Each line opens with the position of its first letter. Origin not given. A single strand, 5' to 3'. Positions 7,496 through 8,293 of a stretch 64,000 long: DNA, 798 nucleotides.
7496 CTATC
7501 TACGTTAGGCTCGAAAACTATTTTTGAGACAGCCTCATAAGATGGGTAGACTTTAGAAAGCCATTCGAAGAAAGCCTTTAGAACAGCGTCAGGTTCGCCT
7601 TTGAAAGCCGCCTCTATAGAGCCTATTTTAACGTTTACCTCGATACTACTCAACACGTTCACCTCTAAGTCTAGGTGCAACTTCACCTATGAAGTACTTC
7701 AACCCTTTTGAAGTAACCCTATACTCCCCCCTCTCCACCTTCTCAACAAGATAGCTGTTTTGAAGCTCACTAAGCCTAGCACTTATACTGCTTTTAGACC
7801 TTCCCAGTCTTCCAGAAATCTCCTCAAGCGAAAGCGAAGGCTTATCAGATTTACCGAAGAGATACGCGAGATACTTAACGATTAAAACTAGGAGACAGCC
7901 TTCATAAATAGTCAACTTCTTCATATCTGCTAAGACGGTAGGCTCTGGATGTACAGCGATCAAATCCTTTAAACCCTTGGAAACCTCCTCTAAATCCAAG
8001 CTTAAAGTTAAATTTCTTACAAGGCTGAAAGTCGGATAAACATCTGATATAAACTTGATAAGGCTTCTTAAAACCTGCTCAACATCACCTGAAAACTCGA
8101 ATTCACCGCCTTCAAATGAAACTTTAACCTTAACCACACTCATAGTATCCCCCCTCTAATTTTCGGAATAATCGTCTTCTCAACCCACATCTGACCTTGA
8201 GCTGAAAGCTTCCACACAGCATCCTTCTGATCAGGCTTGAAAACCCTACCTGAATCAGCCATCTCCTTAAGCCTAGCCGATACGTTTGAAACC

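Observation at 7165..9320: Four paralogous small proteins (novel N-terminal beta-beta-alpha module + winged helix) clustered beside nurA-herA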

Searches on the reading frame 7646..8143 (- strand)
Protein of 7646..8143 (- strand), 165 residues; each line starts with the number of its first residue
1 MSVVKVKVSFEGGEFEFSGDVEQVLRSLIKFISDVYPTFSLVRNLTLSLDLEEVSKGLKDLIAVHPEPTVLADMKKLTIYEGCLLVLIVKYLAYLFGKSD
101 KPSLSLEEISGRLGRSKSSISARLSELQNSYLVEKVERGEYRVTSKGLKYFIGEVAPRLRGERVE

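Call 3: search_protein_families(library=pfam, proteins=[window:7646-8143:-], max_evalue=1)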
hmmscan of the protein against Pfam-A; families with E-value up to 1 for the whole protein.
window:7646-8143:- (165 aa): 18 families
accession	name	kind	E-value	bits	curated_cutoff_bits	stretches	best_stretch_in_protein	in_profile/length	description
PF14394.12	DUF4423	-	0.0024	18.1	30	1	105-149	38-82/165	Domain of unknown function (DUF4423)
PF13412.12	HTH_24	-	0.0027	17.7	21.9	1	100-129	14-43/48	Winged helix-turn-helix DNA-binding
PF25212.1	HVO_A0114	-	0.0074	16.5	27.6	1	102-140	35-73/84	HVO_A0114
PF09339.16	HTH_IclR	-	0.0095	16.1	22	1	101-135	16-50/52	IclR helix-turn-helix domain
PF25213.1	HVO_A0261_N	-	0.01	16.2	35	1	106-147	27-67/86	HVO_A0261 N-terminal domain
PF12802.13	MarR_2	-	0.011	16.3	27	1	100-137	18-54/61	MarR family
PF13545.12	HTH_Crp_2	-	0.015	15.7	27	1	102-143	21-61/70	Crp-like helix-turn-helix domain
PF24034.1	DUF7343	-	0.024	14.9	27.6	1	108-139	23-54/62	Domain of unknown function (DUF7343)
PF08279.18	HTH_11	-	0.042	14.2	25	1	96-130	9-42/55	HTH domain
PF02082.26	Rrf2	-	0.051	14.2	30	1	89-142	9-64/132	Iron-dependent Transcriptional regulator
PF01978.25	TrmB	-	0.062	13.6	25.6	1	103-141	22-60/68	Sugar-specific transcriptional regulator TrmB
PF19935.4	DUF6398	-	0.074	13.8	27.2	1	85-134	49-98/106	Domain of unknown function (DUF6398)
PF14338.12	Mrr_N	-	0.11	13.1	29.5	1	110-149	44-83/87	Mrr N-terminal domain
PF08280.17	HTH_Mga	-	0.14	12.6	23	1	100-129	16-45/59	M protein trans-acting positive regulator (MGA) HTH domain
PF04545.22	Sigma70_r4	-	0.14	12.2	24.1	1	103-125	20-42/50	Sigma-70, region 4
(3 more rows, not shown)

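Call 4: search_protein_families(library=ncbifam, proteins=[window:7646-8143:-], max_evalue=1)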
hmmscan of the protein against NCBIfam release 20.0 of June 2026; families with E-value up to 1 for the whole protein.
window:7646-8143:- (165 aa): 9 families
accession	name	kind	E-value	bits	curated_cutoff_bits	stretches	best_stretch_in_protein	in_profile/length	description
NF004602.0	PRK05932.2-4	equivalog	0.0019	17.1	506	1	70-132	270-327/416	RNA polymerase factor sigma-54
NF053606.1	Sta1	subfamily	0.0036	17.4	80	1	101-150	32-81/100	Sta1 family transcriptional regulator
NF053755.1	MsvR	equivalog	0.0036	17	220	1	103-135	26-58/236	transcriptional factor MsvR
NF033788.1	HTH_metalloreg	subfamily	0.0043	16.8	55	1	103-143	25-65/77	metalloregulator ArsR/SmtB family transcription factor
TIGR01884.1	cas_HTH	subfamily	0.0098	15.3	60.2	1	105-141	158-195/202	CRISPR-associated CARF protein Csa3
NF040939.2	trans_reg_lrs14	equivalog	0.028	14.4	90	1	103-139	36-72/103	Lrs14 family HTH-type transcriptional regulator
NF047500.1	choline_R_CudC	equivalog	0.06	13.2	218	1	103-136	40-73/171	choline uptake/conversion transcriptional regulator CudC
NF053610.1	Sso10a_fam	subfamily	0.087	12.9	60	1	124-150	38-63/64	Sso10a family chromatin protein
NF033789.1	repress_SdpR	subfamily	0.091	12.7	100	1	103-141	21-59/79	autorepressor SdpR family transcription factor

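Call 7: find_homologous_proteins(query=window:7646-8143:-, max_evalue=0.01)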
Query window:7646-8143:- (165 aa): 7 proteins with E <= 0.01 among 142 candidates.
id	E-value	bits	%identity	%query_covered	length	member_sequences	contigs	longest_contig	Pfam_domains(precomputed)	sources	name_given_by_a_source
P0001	6.2e-92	323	94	100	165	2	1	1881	-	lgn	-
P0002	2.7e-90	318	92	100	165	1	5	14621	-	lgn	-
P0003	5.6e-89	314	92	100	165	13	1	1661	-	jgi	jgi:DNA-binding transcriptional ArsR family regulator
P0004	6.0e-84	297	87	100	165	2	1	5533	-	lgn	-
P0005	5.5e-63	229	92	74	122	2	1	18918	-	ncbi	ncbi:MAG: hypothetical protein QXH47_05515, partial [Candidatus Bathyarchaeia archaeon]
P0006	7.3e-57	209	63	98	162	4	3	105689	-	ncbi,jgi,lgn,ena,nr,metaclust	ncbi:MAG: hypothetical protein AYL29_001410 [Candidatus Bathyarchaeota archaeon B24]|nr:MAG: hypothe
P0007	6.0e-55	203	61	98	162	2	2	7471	-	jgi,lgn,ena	-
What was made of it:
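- Tried and rejected: The word-indexed search with P2 alone gave only 7 hits and suggested a tiny family (call 7).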

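Call 8: search_protein_families(library=padloc, proteins=[window:7646-8143:-], max_evalue=1)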
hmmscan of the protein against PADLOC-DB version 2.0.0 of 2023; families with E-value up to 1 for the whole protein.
window:7646-8143:- (165 aa): 18 families
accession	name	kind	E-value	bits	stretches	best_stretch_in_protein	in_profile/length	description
PDLC01879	CARF3--CARF_TM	-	2.1e-05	22.3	1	102-149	169-215/222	-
PDLC01875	CARF3--CARF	-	0.0004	18.2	1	99-148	156-208/219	-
PDLC01848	CARF3--CARF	-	0.00041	18.1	1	105-150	151-192/197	-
PDLC01434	CasR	-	0.00045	18.1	1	101-142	139-181/191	"CAS-I,CAS-II,CAS-III,CAS-IV,CAS-V,CAS-VI; associated_signaling"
PDLC02267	AbiEi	-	0.00047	17.7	1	97-153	14-70/252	AbiEi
PDLC01720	Csa3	-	0.00059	18.4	1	92-160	31-111/118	Csa3_1_CAS-I-II-III-IV-V-VI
PDLC01852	CARF3--CARF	-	0.0009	17.2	1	101-143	155-197/208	-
PDLC01438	Csa3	-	0.0014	16.7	1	85-152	157-210/305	"CAS-I,CAS-II,CAS-III,CAS-IV,CAS-V,CAS-VI; associated_signaling"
PDLC01858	CARF3--CARF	-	0.0021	16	1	103-149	157-202/204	-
PDLC01044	Csa3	-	0.0028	15.6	1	101-147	147-190/194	Type I-A associated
PDLC01268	CasR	-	0.0035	15.3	1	90-144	128-177/179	"CAS-I,CAS-II,CAS-III,CAS-IV,CAS-V,CAS-VI; associated_signaling"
PDLC01860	CARF3--CARF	-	0.0064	14.6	1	101-141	155-195/210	-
PDLC02976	WH_III-A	-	0.0077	14.9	1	95-150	10-63/104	-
PDLC03923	MkoB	-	0.009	13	1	103-153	50-99/454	-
PDLC02235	AbiEi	-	0.01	13.4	1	116-152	35-69/240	AbiEi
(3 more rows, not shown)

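Call 9: find_encoding_contigs(protein=P0006, flank=10000, max_places=4)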
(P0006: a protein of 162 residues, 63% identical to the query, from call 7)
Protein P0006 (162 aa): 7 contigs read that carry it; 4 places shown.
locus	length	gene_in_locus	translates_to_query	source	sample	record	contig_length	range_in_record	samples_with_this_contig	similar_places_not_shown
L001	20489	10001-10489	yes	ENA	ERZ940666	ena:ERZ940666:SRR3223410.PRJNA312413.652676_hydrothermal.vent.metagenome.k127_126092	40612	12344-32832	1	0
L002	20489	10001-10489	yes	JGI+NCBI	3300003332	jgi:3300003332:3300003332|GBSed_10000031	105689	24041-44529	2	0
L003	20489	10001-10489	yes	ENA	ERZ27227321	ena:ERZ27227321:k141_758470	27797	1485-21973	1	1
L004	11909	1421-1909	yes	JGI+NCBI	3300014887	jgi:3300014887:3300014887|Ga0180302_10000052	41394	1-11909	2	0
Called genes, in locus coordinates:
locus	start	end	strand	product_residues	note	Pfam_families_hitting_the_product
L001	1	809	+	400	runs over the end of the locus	PF07728:AAA_5 (weak)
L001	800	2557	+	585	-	-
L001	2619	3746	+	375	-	PF02746:MR_MLE_N, PF13378:MR_MLE_C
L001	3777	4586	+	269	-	PF00795:CN_hydrolase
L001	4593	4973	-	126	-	-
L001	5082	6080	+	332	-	PF01408:GFO_IDH_MocA, PF02894:GFO_IDH_MocA_C, PF08635:ox_reductase_C (weak), PF22725:GFO_IDH_MocA_C3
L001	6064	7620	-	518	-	PF01580:FtsK_SpoIIIE (weak), PF01935:DUF87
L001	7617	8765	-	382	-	PF09376:NurA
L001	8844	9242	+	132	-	-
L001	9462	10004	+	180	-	-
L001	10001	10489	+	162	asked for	-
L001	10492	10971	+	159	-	-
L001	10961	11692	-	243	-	-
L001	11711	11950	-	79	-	PF09889:DUF2116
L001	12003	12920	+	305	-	-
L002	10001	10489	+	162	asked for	-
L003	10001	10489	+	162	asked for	-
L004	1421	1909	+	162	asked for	-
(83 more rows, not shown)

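Call 10: find_encoding_contigs(protein=P0002, flank=10000, max_places=4)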
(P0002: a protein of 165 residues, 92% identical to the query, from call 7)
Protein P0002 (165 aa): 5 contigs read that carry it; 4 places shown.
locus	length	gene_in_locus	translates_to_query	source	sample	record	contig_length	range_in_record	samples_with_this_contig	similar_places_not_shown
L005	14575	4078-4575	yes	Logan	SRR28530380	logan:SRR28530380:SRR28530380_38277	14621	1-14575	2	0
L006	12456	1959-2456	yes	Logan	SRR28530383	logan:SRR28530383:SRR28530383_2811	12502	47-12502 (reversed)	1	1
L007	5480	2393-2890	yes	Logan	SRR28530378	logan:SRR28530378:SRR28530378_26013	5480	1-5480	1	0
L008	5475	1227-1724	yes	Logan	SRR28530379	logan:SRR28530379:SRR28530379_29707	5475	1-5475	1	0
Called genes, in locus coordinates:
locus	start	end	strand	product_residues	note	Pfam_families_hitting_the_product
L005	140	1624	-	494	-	PF01580:FtsK_SpoIIIE (weak), PF01935:DUF87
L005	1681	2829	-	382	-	PF09376:NurA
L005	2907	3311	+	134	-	-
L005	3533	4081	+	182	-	-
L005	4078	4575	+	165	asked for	-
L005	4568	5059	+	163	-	-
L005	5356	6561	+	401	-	PF00753:Lactamase_B, PF19583:ODP, PF00258:Flavodoxin_1 (weak)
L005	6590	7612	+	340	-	PF13593:SBF_like, PF01758:SBF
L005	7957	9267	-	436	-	PF04282:DUF438, PF01814:Hemerythrin, PF13596:PAS_10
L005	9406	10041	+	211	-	PF04967:HTH_10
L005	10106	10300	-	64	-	-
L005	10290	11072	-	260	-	PF04282:DUF438, PF01814:Hemerythrin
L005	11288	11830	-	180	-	PF20046:DUF6448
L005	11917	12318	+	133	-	PF01451:LMWPc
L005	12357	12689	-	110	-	PF00355:Rieske (weak)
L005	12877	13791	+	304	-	PF00890:FAD_binding_2 (faint), PF01134:GIDA (faint), PF01946:Thi4 (faint), PF03486:HI0933_like (faint), PF07992:Pyr_redox_2, PF12831:FAD_oxidored (weak), PF13738:Pyr_redox_3, PF00070:Pyr_redox, +3 more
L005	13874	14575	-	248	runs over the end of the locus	?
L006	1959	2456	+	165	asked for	-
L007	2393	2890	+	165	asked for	-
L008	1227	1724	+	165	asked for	-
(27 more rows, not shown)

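Call 23: search_protein_representatives(alignment_id=A1)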
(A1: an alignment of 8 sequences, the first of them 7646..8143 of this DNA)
Query: 8 sequences, 164 profile positions. Proteins with E-value up to 0.001 (for the whole library): 407; up to 1e-10: 144; up to 1e-30: 20. The best 150 are listed.
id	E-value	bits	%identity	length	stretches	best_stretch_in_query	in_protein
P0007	3.5e-75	267.6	-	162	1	1-161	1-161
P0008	4.8e-49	182.6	-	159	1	1-160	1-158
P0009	3.0e-39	150.8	-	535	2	35-160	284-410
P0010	6.1e-36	140.0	-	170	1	2-160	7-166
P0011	1.4e-35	138.8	-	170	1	4-162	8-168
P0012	4.4e-34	134.0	-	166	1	4-161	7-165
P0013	4.7e-34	133.9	-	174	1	3-161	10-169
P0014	4.9e-34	133.8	-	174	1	3-162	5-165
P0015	7.9e-34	133.2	-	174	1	4-161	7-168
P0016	8.8e-34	133.0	-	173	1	3-161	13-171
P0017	4.6e-33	130.7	-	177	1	3-163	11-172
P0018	4.9e-33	130.6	-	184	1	3-160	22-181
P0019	1.1e-32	129.4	-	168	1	3-163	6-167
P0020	1.3e-32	129.2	-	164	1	1-153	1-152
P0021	2.6e-32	128.2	-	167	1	3-160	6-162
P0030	3.5e-28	114.8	-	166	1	2-161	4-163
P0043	1.1e-24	103.5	-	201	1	2-152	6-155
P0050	8.0e-23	97.4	-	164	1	3-152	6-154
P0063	4.8e-21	91.6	-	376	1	4-161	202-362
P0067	3.4e-20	88.8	-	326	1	4-160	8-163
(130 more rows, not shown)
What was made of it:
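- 7646..8143 (-): P2 gene (165 aa). Core family member: beta-beta-alpha (4-35), linker, helix plus beta-hairpin (51-70), extended wHTH (79-159). 407 representative homologues (call 23).
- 407 representatives at 50 % clustering, mostly ~165 aa and full length (call 23).
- Tried and rejected: The exhaustive profile search corrected this to 407 representatives (call 23).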

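Call 26: list_cluster_members(proteins=[P0008, P0009, P0010, P0012, P0014, P0020, P0030, P0043, P0063, P0067])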
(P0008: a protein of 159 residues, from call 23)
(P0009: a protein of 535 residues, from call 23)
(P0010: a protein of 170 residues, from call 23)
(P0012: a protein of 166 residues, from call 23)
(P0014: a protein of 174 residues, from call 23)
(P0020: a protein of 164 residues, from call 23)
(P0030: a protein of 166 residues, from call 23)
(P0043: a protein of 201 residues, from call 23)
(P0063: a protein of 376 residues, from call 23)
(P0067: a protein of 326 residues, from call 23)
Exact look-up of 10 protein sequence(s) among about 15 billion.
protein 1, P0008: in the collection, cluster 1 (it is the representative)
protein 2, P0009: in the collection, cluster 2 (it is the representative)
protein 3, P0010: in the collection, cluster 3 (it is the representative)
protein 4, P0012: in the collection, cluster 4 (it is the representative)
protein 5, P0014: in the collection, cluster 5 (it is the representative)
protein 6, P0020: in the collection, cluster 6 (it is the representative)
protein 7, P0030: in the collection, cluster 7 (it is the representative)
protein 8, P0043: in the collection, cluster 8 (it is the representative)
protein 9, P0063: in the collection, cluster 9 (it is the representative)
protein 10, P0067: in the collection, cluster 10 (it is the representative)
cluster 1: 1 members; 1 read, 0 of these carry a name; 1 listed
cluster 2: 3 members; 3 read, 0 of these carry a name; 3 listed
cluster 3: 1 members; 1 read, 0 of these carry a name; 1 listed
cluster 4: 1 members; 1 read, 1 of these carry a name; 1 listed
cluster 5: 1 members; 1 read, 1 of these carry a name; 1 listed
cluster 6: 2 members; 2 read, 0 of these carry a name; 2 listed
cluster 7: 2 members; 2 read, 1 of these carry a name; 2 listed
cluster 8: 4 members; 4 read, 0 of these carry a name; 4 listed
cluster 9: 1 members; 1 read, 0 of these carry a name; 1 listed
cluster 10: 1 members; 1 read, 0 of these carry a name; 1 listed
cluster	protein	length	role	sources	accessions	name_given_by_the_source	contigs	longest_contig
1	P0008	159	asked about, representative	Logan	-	-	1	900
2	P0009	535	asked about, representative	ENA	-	-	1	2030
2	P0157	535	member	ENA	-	-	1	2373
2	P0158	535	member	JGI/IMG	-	-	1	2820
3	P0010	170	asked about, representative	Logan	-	-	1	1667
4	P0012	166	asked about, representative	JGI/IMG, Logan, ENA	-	hypothetical protein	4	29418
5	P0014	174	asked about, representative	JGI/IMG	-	hypothetical protein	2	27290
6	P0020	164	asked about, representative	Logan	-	-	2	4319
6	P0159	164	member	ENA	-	-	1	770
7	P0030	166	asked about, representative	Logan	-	-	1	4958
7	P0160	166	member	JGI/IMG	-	hypothetical protein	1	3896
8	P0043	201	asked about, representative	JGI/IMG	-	-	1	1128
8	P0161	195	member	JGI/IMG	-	-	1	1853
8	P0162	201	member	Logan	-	-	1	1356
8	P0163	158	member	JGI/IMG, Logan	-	-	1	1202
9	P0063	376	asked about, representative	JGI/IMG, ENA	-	-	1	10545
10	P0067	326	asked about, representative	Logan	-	-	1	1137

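Call 27: predict_structure(alignment_id=A1)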
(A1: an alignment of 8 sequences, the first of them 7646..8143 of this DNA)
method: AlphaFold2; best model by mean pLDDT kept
length: 165 residues; sequences in the alignment: 8
mean_pLDDT: 73.7   pTM: 0.64
mean pLDDT of the five models: 73.7, 73.3, 63.1, 45.5, 40.3
residues with pLDDT >= 90: 34; 70-90: 68; 50-70: 45; < 50: 18
segments of 3 or more residues with pLDDT < 50: 38-49, 65-67
pLDDT, mean of each block of 10 residues (from residue 1): 70 78 68 58 41 60 54 71 87 74 92 89 94 90 87 78 54
secondary structure, 60 per line:
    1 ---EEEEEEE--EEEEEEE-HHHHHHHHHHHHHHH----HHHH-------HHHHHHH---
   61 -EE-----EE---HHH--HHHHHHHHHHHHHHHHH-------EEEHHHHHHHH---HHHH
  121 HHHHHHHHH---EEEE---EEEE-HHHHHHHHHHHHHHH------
elements in order: E4-10 E13-19 H21-35 H40-43 H51-57 H79-95 E103-105 H106-113 H117-129 E133-136 E140-143 H145-159
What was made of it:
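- Tried and rejected: The first P2 model (8 sequences, pLDDT 73.7; call 27) was too weak in residues 38-67.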

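Call 29: find_homologous_proteins(query=A4, max_evalue=0.001)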
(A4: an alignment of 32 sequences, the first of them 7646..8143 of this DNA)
Query A4 (32 sequences) (165 aa, profile of the alignment): 38 proteins with E <= 0.001 among 8000 candidates.
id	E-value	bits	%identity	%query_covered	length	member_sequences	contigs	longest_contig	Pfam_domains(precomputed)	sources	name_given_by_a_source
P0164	9.7e-52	193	35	95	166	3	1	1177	-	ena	-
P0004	2.9e-50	188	87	100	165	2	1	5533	-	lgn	-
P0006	3.3e-50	188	63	98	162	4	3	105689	-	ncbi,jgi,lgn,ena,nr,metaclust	ncbi:MAG: hypothetical protein AYL29_001410 [Candidatus Bathyarchaeota archaeon B24]|nr:MAG: hypothe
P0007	4.1e-50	188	61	98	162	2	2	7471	-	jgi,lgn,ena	-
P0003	1.3e-49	186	92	100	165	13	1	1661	-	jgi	jgi:DNA-binding transcriptional ArsR family regulator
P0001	5.9e-49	184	94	100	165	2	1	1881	-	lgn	-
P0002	2.0e-47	179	92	100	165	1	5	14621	-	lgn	-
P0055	1.0e-46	177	26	90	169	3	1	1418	-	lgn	-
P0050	3.6e-45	172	23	98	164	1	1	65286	-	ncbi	ncbi:MAG: hypothetical protein ACUVTL_00285 [Thermoproteota archaeon]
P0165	5.2e-44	168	26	90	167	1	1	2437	-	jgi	jgi:hypothetical protein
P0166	2.2e-42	163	24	96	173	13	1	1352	-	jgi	-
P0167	6.8e-42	161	26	90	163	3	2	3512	-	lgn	-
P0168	6.8e-41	158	26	90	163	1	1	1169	-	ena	-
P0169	7.3e-41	158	26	90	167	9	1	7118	-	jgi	-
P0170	1.3e-40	157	26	93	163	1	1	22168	-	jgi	jgi:hypothetical protein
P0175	3.4e-39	152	27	85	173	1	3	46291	-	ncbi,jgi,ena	-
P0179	5.7e-38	148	27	85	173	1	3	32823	-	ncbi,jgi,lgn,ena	-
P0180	7.7e-38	148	33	89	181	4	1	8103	PF25212.3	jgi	jgi:hypothetical protein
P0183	2.2e-36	143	25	79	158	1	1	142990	-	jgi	jgi:DNA-binding transcriptional ArsR family regulator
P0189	8.0e-22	96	28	63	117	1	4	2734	-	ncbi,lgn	-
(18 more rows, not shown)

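Call 31: find_encoding_contigs(protein=P0050, flank=8000, max_places=1)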
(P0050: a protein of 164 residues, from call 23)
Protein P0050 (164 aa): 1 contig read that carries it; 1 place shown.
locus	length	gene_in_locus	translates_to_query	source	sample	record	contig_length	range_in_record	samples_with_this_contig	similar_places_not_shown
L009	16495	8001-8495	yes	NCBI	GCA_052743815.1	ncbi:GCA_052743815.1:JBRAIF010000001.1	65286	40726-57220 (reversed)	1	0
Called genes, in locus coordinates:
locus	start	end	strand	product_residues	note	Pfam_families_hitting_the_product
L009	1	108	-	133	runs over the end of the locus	PF01850:PIN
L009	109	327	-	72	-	PF04014:MazE_antitoxin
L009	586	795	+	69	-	-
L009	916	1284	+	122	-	-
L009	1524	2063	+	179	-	-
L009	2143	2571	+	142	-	PF01208:URO-D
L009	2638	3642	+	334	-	PF01208:URO-D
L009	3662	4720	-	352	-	PF20581:DUF6785, PF20580:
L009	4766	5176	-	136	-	-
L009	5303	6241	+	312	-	PF02540:NAD_synthase, PF01171:ATP_bind_3, PF00958:GMP_synt_C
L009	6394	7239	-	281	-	PF00303:Thymidylat_synt (weak)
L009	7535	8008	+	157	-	-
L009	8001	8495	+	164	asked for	-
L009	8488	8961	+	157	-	-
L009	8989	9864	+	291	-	-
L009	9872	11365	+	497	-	PF01935:DUF87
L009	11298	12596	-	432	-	PF03952:Enolase_N, PF00113:Enolase_C, PF13378:MR_MLE_C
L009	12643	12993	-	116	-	-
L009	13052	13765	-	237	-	-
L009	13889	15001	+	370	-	PF02163:Peptidase_M50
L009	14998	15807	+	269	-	PF01171:ATP_bind_3 (weak)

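Call 32: find_encoding_contigs(protein=P0183, flank=8000, max_places=1)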
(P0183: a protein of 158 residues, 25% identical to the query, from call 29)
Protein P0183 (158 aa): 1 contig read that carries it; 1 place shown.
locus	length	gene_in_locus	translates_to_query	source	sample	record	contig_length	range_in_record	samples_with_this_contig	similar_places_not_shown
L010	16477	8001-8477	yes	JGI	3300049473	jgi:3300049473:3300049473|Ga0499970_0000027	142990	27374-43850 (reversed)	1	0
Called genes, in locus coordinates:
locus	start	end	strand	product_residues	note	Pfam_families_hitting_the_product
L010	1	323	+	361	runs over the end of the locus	PF00155:Aminotran_1_2, PF01041:DegT_DnrJ_EryC1 (weak), PF01053:Cys_Met_Meta_PP (weak)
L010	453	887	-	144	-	PF01161:PBP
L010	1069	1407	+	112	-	PF09579:Spore_YtfJ (weak)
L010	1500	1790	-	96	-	PF01638:HxlR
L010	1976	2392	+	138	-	PF07681:DoxX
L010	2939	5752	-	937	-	PF00690:Cation_ATPase_N, PF00122:E1-E2_ATPase, PF13246:Cation_ATPase, PF00702:Hydrolase, PF00689:Cation_ATPase_C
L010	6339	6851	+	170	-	-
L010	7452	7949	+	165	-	PF25213:HVO_A0261_N (faint)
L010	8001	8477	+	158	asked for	-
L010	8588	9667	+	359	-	-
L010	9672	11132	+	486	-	PF01935:DUF87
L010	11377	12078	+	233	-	PF00175:NAD_binding_1, PF10418:DHODB_Fe-S_bind (weak)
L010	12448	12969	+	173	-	PF01980:TrmO_N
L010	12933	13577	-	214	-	PF00702:Hydrolase, PF12710:HAD, PF08282:Hydrolase_3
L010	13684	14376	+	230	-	PF08282:Hydrolase_3, PF05116:S6PP (weak)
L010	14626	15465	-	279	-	PF14257:DUF4349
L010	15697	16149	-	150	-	PF04073:tRNA_edit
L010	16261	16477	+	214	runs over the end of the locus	PF02348:CTP_transf_3 (faint), PF12804:NTP_transf_3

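Call 33: find_encoding_contigs(protein=P0175, flank=8000, max_places=1)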
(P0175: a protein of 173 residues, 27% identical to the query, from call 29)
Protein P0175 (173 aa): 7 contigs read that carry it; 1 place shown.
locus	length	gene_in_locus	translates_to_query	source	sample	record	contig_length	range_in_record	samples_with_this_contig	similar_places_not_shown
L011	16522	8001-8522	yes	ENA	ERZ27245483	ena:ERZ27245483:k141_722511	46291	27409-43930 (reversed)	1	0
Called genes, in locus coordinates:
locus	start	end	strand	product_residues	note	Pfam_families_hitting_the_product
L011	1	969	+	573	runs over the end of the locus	-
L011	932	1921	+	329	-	-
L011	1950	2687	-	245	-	-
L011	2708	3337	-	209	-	-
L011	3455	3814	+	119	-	-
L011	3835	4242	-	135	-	-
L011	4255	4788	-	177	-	-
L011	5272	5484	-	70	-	-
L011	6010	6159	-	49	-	-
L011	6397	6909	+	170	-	-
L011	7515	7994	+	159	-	-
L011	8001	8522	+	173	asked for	-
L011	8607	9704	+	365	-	-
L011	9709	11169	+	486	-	PF01935:DUF87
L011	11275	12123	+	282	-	PF00175:NAD_binding_1, PF10418:DHODB_Fe-S_bind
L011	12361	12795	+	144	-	-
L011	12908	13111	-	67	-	-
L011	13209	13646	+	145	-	PF01980:TrmO_N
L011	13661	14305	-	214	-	PF00702:Hydrolase, PF12710:HAD, PF08282:Hydrolase_3 (weak)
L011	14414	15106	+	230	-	PF08282:Hydrolase_3, PF05116:S6PP, PF08282:Hydrolase_3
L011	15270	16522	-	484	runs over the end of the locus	PF10092:DUF2330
